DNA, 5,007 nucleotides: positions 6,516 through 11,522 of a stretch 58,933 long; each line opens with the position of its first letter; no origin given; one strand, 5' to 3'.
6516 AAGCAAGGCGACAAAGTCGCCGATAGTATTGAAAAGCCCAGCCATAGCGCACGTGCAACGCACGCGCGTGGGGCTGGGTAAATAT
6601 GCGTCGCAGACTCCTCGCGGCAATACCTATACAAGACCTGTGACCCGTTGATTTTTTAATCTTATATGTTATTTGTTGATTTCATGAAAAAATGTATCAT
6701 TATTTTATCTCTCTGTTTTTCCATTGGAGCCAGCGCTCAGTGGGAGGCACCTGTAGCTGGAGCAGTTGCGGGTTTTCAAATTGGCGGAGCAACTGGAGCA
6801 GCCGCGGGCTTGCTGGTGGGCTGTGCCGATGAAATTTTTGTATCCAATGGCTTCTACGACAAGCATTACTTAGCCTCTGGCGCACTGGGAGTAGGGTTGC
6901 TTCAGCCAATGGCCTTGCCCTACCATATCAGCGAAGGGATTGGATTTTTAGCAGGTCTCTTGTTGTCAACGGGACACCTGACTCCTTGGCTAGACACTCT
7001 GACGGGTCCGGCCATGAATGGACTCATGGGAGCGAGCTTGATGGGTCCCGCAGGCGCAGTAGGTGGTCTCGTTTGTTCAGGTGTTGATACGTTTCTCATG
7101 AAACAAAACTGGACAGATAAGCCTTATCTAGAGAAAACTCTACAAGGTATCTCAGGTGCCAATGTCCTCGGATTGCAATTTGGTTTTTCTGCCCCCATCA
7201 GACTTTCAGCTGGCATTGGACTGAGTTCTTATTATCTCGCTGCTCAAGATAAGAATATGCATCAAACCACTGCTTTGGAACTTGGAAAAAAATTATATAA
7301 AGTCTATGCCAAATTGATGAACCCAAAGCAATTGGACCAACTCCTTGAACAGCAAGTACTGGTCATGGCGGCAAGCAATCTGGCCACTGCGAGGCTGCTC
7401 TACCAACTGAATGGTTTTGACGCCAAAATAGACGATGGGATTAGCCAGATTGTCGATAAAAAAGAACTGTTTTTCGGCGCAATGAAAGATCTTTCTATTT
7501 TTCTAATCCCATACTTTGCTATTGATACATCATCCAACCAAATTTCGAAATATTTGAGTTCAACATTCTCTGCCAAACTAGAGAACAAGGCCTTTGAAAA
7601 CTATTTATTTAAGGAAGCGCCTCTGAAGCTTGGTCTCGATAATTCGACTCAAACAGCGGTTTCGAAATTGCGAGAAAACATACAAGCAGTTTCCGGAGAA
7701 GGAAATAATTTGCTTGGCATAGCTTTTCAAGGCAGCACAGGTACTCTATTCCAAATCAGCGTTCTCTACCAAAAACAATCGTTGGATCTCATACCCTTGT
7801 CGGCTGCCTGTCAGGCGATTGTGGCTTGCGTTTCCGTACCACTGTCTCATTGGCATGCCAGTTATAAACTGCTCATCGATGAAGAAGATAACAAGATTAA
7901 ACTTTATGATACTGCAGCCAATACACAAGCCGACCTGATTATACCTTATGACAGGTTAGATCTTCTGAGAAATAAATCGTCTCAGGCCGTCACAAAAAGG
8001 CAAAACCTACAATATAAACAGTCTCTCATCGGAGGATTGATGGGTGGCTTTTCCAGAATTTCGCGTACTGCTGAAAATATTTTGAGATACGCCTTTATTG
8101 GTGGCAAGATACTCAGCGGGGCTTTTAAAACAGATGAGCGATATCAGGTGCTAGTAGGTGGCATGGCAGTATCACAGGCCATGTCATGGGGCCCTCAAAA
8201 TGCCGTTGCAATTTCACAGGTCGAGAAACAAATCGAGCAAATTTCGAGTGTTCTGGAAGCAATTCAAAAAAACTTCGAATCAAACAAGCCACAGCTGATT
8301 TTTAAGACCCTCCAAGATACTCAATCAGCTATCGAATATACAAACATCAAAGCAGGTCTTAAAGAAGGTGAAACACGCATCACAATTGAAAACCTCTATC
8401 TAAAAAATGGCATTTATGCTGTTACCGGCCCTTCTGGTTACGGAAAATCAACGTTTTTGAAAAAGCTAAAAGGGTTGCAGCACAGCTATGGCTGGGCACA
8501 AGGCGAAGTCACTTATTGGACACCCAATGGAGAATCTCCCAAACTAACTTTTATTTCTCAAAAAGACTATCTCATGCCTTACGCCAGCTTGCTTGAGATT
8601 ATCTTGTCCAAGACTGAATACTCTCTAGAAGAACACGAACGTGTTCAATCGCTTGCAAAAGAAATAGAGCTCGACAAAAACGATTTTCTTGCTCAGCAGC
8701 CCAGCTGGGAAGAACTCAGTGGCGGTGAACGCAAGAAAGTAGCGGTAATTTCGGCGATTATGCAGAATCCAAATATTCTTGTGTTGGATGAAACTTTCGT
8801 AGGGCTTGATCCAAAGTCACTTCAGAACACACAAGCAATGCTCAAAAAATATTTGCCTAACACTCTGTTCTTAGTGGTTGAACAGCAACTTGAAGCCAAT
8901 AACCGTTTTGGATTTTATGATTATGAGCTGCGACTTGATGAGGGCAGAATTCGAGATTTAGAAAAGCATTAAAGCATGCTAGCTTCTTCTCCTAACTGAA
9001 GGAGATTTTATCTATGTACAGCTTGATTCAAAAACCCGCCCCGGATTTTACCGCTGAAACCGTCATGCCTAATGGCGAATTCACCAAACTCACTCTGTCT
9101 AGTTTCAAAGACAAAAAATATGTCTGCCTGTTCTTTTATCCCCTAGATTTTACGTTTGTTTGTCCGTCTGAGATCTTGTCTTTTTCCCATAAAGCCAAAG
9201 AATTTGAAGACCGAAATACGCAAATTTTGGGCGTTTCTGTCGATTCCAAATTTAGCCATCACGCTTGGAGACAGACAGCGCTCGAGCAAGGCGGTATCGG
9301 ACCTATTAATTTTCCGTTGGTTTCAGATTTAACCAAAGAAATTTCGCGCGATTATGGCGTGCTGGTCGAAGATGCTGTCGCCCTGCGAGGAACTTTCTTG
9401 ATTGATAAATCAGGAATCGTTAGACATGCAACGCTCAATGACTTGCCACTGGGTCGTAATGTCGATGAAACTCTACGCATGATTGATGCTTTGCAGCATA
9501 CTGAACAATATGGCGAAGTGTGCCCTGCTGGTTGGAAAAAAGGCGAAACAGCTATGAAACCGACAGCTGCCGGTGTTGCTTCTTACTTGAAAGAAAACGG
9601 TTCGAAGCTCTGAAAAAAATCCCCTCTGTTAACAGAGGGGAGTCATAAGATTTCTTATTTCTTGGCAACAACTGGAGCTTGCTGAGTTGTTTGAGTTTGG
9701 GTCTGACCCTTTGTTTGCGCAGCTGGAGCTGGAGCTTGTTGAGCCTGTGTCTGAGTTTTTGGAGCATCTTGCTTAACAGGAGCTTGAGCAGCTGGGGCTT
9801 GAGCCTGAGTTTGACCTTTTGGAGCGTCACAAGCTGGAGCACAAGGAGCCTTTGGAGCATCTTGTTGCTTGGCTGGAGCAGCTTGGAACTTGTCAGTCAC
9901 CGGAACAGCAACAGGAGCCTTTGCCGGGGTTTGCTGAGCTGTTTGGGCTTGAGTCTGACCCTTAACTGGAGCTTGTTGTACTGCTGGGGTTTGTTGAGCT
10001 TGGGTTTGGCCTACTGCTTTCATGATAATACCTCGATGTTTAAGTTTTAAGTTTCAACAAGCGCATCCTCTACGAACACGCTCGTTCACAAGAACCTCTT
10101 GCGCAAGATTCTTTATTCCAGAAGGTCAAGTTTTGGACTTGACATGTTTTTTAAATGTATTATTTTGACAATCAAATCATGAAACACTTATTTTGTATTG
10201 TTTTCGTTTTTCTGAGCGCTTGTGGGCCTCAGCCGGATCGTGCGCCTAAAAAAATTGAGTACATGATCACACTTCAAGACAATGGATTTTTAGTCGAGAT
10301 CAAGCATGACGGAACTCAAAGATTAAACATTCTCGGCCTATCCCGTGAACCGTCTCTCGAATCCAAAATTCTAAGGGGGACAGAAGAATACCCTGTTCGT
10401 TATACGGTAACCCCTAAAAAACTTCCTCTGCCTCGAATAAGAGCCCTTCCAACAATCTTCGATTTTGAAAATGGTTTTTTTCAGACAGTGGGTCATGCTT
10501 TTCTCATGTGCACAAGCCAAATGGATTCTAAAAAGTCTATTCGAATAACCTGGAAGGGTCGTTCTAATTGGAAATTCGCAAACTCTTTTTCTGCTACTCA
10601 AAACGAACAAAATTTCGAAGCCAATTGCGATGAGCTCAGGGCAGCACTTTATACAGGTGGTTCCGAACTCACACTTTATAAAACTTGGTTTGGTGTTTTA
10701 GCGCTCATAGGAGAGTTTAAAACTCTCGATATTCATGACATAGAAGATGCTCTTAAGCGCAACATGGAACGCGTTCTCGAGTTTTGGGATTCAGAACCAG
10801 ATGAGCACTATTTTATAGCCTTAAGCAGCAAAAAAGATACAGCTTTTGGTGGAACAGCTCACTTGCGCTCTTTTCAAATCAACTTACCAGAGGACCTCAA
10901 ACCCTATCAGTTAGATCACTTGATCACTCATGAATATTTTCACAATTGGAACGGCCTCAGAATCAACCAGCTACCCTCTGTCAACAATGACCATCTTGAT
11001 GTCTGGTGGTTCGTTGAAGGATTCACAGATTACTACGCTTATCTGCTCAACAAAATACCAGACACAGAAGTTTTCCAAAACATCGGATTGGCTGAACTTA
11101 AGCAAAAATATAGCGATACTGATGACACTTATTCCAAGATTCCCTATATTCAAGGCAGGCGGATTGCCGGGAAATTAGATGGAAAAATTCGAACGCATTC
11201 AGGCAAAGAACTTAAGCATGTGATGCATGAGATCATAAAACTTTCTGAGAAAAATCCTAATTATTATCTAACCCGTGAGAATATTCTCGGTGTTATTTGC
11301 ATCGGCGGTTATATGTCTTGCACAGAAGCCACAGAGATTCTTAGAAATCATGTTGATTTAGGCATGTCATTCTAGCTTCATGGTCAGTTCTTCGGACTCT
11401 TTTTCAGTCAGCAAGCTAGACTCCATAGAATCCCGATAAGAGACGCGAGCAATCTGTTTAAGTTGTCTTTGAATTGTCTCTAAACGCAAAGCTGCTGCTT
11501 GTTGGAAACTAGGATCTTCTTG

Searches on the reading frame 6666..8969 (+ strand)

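Call 8: search_protein_families(library=pfam, proteins=[window:6666-8969:+], max_evalue=0.001)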
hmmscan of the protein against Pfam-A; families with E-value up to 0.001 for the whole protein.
window:6666-8969:+ (768 aa): 2 families
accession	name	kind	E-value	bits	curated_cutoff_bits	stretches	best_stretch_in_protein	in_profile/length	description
PF00005.33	ABC_tran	-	3.2e-16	60.6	25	1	582-711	12-136/137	ABC transporter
PF03193.22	RsgA_GTPase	-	0.00018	21.8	30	1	545-604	71-129/174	RsgA GTPase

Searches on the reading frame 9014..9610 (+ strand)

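Call 8: search_protein_families(library=pfam, proteins=[window:9014-9610:+], max_evalue=0.001)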
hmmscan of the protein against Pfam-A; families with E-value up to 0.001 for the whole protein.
window:9014-9610:+ (199 aa): 3 families
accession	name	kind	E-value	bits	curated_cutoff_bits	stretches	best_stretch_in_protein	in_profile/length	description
PF00578.27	AhpC-TSA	-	2e-37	128.3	26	1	5-138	1-123/124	AhpC/TSA family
PF08534.16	Redoxin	-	2.6e-16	60.2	26.6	1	7-147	4-139/148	Redoxin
PF10417.14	1-cysPrx_C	-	1.3e-11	44.7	21.1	1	159-193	1-40/41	C-terminal domain of 1-Cys peroxiredoxin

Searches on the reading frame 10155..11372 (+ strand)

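Call 8: search_protein_families(library=pfam, proteins=[window:10155-11372:+], max_evalue=0.001)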
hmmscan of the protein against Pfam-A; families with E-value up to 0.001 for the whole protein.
window:10155-11372:+ (406 aa): 2 families
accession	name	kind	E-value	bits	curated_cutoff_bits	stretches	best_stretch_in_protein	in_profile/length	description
PF05299.18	Peptidase_M61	-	3.4e-07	31.1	22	1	255-298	4-52/118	M61 glycyl aminopeptidase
PF01433.26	Peptidase_M1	-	0.00082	19.5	27.7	0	253-314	67-124/218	Peptidase family M1 domain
